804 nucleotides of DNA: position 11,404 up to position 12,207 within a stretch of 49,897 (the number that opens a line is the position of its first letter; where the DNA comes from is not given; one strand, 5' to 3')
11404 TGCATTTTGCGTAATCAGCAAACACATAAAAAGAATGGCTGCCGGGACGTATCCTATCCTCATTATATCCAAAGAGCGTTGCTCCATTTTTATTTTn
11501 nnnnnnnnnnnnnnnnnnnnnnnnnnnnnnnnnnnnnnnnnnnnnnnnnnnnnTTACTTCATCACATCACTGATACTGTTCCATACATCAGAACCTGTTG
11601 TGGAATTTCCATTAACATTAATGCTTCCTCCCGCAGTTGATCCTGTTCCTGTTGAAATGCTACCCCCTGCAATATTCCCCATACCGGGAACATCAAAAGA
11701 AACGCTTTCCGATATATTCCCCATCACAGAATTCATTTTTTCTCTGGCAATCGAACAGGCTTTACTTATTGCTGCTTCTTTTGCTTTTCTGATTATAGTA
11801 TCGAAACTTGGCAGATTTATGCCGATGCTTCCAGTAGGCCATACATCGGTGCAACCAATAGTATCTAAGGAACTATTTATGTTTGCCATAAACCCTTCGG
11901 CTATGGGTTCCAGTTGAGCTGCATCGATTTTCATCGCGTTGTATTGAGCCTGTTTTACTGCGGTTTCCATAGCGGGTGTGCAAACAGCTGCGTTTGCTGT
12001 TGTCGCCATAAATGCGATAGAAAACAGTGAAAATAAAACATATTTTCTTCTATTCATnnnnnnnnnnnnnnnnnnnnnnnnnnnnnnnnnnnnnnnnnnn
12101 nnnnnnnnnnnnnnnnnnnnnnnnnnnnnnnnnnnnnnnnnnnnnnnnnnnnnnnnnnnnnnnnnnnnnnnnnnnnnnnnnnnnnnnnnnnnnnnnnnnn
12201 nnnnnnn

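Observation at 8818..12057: Orphan DotA/TraY-like polytopic membrane protein with a co-transcribed secreted partner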

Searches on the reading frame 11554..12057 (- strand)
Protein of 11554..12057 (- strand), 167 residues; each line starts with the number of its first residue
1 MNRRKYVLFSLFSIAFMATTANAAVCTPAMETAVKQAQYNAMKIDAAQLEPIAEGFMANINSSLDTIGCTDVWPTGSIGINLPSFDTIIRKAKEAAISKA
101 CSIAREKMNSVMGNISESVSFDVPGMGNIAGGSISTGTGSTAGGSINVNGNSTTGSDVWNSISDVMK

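Call 6: search_protein_families(library=pfam, proteins=[window:11554-12057:-], max_evalue=0.1)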
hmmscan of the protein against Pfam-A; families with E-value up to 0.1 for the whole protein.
window:11554-12057:- (167 aa): 0 families

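Call 7: search_protein_families(library=ncbifam, proteins=[window:11554-12057:-], max_evalue=0.1)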
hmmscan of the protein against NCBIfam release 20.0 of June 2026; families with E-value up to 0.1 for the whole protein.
window:11554-12057:- (167 aa): 0 families

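Call 60: search_protein_representatives(protein=window:11554-12057:-)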
Query: 167 residues. Proteins with E-value up to 0.001 (for the whole library): 31; up to 1e-10: 12; up to 1e-30: 3. The best 31 are listed.
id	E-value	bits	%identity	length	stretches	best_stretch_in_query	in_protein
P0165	3.1e-94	329.4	95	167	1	1-167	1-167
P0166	8.8e-78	276.0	98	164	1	1-133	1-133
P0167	4.3e-42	160.1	55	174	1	5-167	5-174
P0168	5.8e-28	114.3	68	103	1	13-90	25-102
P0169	1.4e-22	96.8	67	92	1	74-145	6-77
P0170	6.1e-16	75.3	35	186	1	16-165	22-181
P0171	1.1e-15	74.4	31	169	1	1-158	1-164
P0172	4.0e-14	69.4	32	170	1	8-160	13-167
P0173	4.1e-14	69.3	29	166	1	8-155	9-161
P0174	6.5e-14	68.7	31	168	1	2-164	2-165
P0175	1.7e-13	67.3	34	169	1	21-162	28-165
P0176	1.9e-11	60.7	32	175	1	7-162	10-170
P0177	7.0e-09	52.4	29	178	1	18-164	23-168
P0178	7.8e-09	52.2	38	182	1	49-156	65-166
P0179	1.3e-08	51.5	33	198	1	15-157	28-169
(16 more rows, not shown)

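Call 69: find_homologous_proteins(query=window:11554-12057:-, max_evalue=0.001)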
Query window:11554-12057:- (167 aa): 42 proteins with E <= 0.001 among 194 candidates.
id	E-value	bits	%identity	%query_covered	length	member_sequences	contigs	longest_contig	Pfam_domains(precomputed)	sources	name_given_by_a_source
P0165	9.8e-94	329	95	100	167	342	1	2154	-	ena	-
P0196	6.2e-88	311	86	100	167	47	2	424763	-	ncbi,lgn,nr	ncbi:hypothetical protein KAB52_002278 [Salmonella enterica subsp. salamae serovar 4,12:e,n,x:1,6]|n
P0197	3.9e-87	308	85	100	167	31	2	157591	-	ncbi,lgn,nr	ncbi:hypothetical protein EJS37_24730 [Salmonella enterica]|nr:hypothetical protein [Salmonella ente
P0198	5.4e-84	298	87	95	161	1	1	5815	-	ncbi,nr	ncbi:hypothetical protein IS012_004511 [Salmonella enterica subsp. enterica serovar Ruiru]|nr:hypoth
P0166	2.8e-77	276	99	78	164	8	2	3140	-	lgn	-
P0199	6.8e-71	255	92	78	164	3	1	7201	-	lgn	-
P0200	1.2e-69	251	87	79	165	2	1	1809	-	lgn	-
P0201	2.2e-64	234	66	100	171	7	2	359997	-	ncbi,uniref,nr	ncbi:hypothetical protein [Pectobacterium quasiaquaticum]|uniref:hypothetical protein n=1 Tax=Pectob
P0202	5.8e-63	230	67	99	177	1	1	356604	-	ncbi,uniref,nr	ncbi:hypothetical protein ABRZ24_11255 [Brenneria populi]|uniref:TraL n=1 Tax=Brenneria populi TaxID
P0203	1.4e-61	225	96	67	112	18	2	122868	-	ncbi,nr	ncbi:TPA: hypothetical protein N6T03_002607, partial [Escherichia coli]|nr:hypothetical protein [Esc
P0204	5.0e-59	217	60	100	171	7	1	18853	-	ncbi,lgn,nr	ncbi:hypothetical protein E1B13_23495 [Salmonella enterica subsp. enterica]|nr:hypothetical protein 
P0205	1.4e-58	215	63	98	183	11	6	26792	-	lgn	-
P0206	1.6e-58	215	62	100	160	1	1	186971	-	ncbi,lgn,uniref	ncbi:hypothetical protein [Citrobacter koseri]|uniref:hypothetical protein n=1 Tax=Citrobacter koser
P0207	1.9e-58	215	60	100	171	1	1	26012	-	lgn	-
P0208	3.4e-58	214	60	100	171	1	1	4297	-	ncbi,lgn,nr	ncbi:hypothetical protein FQU54_26340 [Salmonella enterica subsp. diarizonae]|nr:hypothetical protei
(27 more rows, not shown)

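Call 71: search_solved_structures(query=A3, max_evalue=10, show_alignments=2)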
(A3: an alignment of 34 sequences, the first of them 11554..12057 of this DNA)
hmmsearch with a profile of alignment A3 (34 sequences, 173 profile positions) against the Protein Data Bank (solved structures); distinct sequences matched with E-value up to 10: 2.
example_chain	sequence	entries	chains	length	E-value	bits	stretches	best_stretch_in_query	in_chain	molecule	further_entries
4h32_B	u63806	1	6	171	0.84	12.4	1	94-133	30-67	Hemagglutinin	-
9hml_A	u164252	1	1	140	2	11.2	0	86-116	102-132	RIFIN PfKE01_040007400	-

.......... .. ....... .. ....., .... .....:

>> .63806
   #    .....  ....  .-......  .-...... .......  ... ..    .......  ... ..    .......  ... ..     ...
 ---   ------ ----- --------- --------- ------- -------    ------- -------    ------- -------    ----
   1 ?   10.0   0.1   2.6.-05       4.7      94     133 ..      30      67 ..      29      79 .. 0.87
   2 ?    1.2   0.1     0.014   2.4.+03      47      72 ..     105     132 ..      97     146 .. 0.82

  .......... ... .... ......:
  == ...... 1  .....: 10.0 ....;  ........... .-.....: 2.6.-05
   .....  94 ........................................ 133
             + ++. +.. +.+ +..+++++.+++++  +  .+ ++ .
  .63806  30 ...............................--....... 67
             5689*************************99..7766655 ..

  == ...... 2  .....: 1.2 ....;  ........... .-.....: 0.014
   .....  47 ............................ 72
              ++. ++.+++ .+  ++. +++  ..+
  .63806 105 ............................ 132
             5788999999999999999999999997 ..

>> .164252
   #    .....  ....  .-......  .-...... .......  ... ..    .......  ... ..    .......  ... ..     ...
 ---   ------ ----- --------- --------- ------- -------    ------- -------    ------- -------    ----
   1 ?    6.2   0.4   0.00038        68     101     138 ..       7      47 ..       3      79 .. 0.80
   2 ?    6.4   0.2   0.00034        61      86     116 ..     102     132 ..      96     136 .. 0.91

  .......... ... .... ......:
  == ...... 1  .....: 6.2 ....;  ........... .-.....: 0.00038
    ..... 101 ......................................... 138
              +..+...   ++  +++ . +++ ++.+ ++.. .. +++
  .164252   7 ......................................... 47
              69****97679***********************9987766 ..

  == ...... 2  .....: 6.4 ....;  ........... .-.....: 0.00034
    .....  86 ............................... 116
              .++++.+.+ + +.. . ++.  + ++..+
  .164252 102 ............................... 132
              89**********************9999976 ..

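Call 78: predict_structure(alignment_id=A3)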
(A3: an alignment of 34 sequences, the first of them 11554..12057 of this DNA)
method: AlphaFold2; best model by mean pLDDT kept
length: 167 residues; sequences in the alignment: 34
mean_pLDDT: 44.9   pTM: 0.19
mean pLDDT of the five models: 44.9, 44.1, 40.8, 40.1, 32.7
residues with pLDDT >= 90: 0; 70-90: 0; 50-70: 41; < 50: 126
segments of 3 or more residues with pLDDT < 50: 21-33, 49-105, 108-155
pLDDT, mean of each block of 10 residues (from residue 1): 55 55 42 48 52 47 42 42 42 43 47 39 38 38 39 48 48
secondary structure, 60 per line:
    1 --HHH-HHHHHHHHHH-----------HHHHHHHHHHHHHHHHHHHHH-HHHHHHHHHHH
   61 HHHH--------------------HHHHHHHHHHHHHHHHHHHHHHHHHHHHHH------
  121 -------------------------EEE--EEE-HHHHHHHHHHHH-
elements in order: H7-16 H28-48 H50-64 H85-114 E146-148 E151-153 H155-166

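Call 94: search_protein_families(library=padloc, proteins=[window:11554-12057:-], max_evalue=0.001)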
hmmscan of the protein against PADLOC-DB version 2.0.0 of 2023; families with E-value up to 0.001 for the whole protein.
window:11554-12057:- (167 aa): 0 families
